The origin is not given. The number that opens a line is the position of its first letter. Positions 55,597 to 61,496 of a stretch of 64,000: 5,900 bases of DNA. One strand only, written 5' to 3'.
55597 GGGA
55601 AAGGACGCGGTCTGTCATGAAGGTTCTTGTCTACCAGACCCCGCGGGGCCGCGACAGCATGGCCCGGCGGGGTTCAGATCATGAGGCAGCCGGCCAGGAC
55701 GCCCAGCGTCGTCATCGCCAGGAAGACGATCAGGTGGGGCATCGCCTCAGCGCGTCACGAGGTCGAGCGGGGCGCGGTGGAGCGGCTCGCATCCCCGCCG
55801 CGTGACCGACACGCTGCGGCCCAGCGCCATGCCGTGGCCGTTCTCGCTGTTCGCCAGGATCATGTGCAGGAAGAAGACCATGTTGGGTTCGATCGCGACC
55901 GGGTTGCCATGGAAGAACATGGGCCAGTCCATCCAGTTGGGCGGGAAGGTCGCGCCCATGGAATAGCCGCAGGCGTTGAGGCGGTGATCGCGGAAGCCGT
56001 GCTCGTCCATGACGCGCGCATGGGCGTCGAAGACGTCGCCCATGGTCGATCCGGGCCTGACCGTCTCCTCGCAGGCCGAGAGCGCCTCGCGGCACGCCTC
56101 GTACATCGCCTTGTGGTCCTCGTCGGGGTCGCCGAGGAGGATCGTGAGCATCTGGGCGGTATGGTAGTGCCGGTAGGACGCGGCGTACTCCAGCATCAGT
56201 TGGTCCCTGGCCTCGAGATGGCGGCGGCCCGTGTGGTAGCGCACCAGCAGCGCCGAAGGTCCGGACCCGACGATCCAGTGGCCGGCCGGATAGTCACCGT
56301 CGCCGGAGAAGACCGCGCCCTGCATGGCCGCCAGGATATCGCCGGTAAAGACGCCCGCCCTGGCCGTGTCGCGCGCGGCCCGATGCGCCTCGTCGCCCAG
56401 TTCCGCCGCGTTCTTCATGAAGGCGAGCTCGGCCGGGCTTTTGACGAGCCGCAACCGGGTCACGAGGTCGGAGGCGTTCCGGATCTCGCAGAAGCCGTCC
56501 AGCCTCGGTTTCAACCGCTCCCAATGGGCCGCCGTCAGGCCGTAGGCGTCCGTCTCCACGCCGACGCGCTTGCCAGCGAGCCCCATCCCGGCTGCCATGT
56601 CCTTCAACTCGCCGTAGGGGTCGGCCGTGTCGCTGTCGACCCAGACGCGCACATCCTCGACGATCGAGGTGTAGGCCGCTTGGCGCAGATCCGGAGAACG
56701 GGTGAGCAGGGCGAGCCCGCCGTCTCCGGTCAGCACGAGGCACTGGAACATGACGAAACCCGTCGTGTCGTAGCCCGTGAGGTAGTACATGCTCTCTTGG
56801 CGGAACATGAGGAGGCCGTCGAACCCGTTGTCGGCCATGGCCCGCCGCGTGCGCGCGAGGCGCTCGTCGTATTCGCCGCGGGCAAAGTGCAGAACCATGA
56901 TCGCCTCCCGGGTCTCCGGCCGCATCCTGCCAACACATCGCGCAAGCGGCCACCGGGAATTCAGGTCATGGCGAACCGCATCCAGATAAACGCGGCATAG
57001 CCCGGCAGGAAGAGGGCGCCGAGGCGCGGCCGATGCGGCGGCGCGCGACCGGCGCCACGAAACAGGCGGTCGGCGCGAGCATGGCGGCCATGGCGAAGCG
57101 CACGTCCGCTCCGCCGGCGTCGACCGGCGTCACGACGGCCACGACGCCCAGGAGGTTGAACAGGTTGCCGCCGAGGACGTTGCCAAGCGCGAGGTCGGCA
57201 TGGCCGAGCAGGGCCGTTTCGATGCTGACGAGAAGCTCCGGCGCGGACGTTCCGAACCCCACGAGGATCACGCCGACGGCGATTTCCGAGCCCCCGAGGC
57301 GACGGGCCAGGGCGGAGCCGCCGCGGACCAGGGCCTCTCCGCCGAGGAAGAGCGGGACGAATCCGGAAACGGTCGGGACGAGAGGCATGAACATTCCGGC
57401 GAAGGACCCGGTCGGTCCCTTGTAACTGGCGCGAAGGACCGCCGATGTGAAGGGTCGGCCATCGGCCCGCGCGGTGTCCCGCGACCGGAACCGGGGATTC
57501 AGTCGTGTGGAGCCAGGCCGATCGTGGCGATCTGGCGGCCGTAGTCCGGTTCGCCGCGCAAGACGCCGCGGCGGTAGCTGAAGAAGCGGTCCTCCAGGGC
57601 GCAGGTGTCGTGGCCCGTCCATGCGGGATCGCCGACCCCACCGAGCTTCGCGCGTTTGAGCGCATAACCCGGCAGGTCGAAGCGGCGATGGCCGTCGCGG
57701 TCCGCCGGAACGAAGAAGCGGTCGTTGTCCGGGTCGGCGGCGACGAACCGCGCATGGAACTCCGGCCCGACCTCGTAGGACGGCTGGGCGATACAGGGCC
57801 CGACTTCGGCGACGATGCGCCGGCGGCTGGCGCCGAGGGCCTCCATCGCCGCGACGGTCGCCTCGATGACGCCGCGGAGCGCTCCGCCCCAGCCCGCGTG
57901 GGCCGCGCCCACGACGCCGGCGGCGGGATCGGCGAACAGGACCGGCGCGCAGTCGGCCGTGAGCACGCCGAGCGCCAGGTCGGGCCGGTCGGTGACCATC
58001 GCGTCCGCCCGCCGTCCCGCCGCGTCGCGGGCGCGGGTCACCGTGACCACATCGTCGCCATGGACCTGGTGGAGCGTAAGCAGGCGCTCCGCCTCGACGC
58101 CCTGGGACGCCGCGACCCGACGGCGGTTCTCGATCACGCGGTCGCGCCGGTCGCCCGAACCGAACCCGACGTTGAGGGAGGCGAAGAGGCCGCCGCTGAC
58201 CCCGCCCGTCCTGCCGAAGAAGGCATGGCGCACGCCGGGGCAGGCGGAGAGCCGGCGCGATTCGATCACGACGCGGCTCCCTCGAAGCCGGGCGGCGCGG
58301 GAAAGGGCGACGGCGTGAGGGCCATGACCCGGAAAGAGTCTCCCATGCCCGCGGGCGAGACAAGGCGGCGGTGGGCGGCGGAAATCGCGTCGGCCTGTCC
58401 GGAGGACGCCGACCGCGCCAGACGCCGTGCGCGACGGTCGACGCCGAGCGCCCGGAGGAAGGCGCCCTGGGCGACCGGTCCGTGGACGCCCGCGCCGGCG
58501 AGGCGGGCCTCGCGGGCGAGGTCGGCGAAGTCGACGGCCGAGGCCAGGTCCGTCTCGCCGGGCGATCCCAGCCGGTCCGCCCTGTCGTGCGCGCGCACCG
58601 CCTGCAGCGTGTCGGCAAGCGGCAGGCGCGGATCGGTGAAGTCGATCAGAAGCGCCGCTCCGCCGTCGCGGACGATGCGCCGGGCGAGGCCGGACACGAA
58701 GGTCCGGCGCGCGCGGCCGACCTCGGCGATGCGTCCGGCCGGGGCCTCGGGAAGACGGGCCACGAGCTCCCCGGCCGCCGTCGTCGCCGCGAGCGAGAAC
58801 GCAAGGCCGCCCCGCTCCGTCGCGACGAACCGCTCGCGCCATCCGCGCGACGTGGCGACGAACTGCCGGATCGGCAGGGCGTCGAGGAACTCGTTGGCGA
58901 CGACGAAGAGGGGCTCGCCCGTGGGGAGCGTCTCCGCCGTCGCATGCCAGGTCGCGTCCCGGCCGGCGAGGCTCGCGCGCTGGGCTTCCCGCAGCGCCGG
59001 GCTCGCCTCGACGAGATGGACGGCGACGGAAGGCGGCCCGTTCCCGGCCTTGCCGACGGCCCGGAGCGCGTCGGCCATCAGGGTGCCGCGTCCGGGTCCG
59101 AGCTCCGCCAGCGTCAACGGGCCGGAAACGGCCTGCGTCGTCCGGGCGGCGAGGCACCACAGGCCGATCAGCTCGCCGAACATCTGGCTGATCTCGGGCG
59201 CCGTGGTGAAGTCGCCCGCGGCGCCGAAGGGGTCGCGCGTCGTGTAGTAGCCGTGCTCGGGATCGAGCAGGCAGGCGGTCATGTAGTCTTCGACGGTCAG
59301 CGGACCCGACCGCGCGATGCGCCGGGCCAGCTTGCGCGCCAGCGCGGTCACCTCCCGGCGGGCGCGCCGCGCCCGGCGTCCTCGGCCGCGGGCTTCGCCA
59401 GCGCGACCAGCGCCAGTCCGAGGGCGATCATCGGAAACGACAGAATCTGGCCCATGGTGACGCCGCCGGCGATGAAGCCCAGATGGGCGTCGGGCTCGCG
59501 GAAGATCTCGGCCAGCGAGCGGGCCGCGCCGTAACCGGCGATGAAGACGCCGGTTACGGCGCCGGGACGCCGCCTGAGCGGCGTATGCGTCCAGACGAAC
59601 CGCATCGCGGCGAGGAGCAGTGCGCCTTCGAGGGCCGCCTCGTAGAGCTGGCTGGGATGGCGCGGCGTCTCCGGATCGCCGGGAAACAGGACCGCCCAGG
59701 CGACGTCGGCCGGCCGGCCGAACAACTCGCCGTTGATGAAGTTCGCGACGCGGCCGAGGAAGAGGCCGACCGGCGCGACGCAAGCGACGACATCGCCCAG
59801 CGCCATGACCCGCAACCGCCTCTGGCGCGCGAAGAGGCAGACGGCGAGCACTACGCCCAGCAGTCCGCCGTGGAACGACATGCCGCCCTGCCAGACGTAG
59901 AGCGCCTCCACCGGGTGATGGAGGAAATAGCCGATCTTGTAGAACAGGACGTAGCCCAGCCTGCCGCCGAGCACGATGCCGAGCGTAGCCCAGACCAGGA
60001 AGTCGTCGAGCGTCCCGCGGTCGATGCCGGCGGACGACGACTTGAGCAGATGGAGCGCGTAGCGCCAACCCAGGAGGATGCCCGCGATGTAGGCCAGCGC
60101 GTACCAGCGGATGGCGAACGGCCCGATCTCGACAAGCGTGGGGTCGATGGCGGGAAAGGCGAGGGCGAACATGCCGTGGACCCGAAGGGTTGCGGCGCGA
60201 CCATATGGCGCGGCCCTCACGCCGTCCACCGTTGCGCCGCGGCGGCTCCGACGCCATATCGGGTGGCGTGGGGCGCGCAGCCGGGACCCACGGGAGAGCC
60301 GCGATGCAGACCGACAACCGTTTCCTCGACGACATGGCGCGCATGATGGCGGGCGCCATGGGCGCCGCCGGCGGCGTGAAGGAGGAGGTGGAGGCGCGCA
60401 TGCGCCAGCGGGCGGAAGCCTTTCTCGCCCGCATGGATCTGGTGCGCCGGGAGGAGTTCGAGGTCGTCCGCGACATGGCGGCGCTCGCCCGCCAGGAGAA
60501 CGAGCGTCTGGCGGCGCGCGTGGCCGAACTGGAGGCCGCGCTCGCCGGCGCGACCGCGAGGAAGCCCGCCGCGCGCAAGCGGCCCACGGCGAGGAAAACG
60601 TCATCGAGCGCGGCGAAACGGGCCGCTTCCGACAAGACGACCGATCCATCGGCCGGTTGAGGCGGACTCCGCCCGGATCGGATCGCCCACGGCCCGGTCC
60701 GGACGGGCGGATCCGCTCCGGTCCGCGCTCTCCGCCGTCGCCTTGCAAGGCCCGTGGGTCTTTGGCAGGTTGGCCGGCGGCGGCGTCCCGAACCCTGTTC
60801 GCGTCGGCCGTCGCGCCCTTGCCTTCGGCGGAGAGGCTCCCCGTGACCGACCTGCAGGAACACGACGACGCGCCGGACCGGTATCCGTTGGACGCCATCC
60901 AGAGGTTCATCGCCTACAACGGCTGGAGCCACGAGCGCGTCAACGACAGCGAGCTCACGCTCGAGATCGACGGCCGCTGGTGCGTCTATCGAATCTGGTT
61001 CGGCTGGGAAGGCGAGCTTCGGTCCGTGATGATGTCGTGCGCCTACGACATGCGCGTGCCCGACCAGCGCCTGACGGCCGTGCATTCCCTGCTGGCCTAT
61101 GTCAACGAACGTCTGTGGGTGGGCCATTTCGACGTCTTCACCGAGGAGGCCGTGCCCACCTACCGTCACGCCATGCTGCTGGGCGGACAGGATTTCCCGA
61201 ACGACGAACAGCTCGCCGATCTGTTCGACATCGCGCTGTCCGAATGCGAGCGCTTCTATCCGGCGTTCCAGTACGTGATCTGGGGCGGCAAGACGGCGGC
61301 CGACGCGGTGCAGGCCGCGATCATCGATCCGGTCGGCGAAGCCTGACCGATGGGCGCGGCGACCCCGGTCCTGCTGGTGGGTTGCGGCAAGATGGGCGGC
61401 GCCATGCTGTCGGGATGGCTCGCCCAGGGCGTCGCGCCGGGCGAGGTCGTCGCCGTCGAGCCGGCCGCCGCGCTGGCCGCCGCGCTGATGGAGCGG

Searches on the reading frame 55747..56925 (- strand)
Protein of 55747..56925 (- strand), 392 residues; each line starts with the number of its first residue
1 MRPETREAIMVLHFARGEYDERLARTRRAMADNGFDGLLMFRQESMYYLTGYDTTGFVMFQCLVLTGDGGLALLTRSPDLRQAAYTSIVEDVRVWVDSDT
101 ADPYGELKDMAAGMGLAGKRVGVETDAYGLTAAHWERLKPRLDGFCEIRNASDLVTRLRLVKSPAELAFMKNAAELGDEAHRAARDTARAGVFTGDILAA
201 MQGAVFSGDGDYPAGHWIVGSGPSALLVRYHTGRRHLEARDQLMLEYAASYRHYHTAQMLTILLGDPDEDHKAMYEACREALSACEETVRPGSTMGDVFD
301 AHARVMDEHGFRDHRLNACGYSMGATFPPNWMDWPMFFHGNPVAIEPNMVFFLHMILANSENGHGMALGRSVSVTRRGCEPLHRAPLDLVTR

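Call 35: search_protein_families(library=pfam, proteins=[window:55747-56925:-])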
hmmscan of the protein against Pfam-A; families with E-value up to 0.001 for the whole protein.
window:55747-56925:- (392 aa): 2 families
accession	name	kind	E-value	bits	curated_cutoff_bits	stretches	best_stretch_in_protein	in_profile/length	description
PF00557.29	Peptidase_M24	-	3.2e-31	109.2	23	1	169-375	2-207/208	Metallopeptidase family M24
PF01321.24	Creatinase_N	-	3e-20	73.5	22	1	22-161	1-128/128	Creatinase/Prolidase N-terminal domain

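Call 44: search_protein_families(library=ncbifam, proteins=[window:55747-56925:-])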
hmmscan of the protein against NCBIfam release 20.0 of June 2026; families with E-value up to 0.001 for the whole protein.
window:55747-56925:- (392 aa): 11 families
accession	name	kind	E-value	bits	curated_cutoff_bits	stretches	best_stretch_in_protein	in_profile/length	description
NF038259.1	ectoine_DoeA_2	exception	3e-52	177.7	575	1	13-390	8-384/386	ectoine hydrolase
TIGR02993.1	ectoine_eutD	equivalog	4.1e-46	157.9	613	1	12-390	4-388/391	ectoine hydrolase DoeA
NF040821.1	dipep_PepQ_Arch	equivalog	1.5e-22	80.1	630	1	22-351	2-308/346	Xaa-Pro dipeptidase PepQ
NF008131.0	PRK10879.1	equivalog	6.1e-13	48.3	465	1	153-306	165-319/438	Xaa-Pro aminopeptidase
NF011174.0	PRK14576.1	subfamily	8.9e-10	38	487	1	150-320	166-335/405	putative endopeptidase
NF007310.0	PRK09795.1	equivalog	3.2e-09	36.1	393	1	152-386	118-352/361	aminopeptidase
NF011720.0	PRK15173.1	subfamily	6e-09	35.4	420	1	150-324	104-277/343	peptidase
NF011173.0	PRK14575.1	equivalog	7.2e-09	35.1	850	1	150-325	167-341/406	putative peptidase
TIGR00500.1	met_pdase_I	equivalog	5.7e-07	29.3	171.35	1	235-355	82-201/247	type I methionyl aminopeptidase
NF010133.0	PRK13607.1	equivalog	1.2e-06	27.6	339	1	153-306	153-306/443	Xaa-Pro dipeptidase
NF043017.1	DimsulpropLyDddP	equivalog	3.4e-05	22.8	600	1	22-388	58-439/443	dimethylsulfonioproprionate lyase DddP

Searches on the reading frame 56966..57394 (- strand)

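Call 35: search_protein_families(library=pfam, proteins=[window:56966-57394:-])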
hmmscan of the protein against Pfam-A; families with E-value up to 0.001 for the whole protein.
window:56966-57394:- (142 aa): 1 family
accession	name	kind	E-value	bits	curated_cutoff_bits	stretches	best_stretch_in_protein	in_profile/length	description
PF01699.29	Na_Ca_ex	-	7.1e-18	65.4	24.9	1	9-111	7-112/151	Sodium/calcium exchanger protein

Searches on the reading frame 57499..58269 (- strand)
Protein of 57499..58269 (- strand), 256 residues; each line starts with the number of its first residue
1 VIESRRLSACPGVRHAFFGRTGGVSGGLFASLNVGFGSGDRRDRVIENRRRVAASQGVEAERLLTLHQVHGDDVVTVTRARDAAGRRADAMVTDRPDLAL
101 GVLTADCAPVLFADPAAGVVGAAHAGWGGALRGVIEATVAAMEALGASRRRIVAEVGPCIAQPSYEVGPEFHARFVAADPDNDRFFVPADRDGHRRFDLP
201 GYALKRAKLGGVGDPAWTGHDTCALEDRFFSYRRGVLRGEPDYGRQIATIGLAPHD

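Call 35: search_protein_families(library=pfam, proteins=[window:57499-58269:-])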
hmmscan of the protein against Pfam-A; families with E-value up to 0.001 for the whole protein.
window:57499-58269:- (256 aa): 1 family
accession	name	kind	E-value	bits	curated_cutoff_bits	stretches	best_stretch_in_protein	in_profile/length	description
PF02578.20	Cu-oxidase_4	-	2.8e-69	233.6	22.9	1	19-250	2-237/238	Multi-copper polyphenol oxidoreductase laccase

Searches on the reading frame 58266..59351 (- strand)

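Call 38: search_protein_families(library=pfam, proteins=[window:58266-59351:-], max_evalue=0.01)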
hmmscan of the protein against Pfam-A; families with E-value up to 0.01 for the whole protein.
window:58266-59351:- (361 aa): 1 family
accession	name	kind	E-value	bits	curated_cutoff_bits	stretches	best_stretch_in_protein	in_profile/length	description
PF02636.23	Methyltransf_28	-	1e-47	163.1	23.3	1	61-293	1-249/249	Putative S-adenosyl-L-methionine-dependent methyltransferase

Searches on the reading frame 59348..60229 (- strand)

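Call 38: search_protein_families(library=pfam, proteins=[window:59348-60229:-], max_evalue=0.01)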
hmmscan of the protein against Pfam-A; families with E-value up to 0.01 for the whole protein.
window:59348-60229:- (293 aa): 1 family
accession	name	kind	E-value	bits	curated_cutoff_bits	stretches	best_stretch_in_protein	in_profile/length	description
PF01790.23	LGT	-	6.7e-74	248.7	24.9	1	30-276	1-239/240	Prolipoprotein diacylglyceryl transferase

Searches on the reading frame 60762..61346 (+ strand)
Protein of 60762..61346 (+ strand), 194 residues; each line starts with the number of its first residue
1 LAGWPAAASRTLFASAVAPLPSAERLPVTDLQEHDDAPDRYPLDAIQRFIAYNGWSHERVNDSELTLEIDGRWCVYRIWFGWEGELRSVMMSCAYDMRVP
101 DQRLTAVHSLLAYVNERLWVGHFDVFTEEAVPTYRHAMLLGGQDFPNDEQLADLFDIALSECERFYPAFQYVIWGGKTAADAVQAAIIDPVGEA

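Call 38: search_protein_families(library=pfam, proteins=[window:60762-61346:+], max_evalue=0.01)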
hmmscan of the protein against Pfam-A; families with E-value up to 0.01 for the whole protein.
window:60762-61346:+ (194 aa): 1 family
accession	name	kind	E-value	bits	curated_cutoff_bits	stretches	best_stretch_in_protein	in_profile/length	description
PF10722.14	YbjN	-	1.1e-28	100.4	22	1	42-170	1-125/126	Putative bacterial sensory transduction regulator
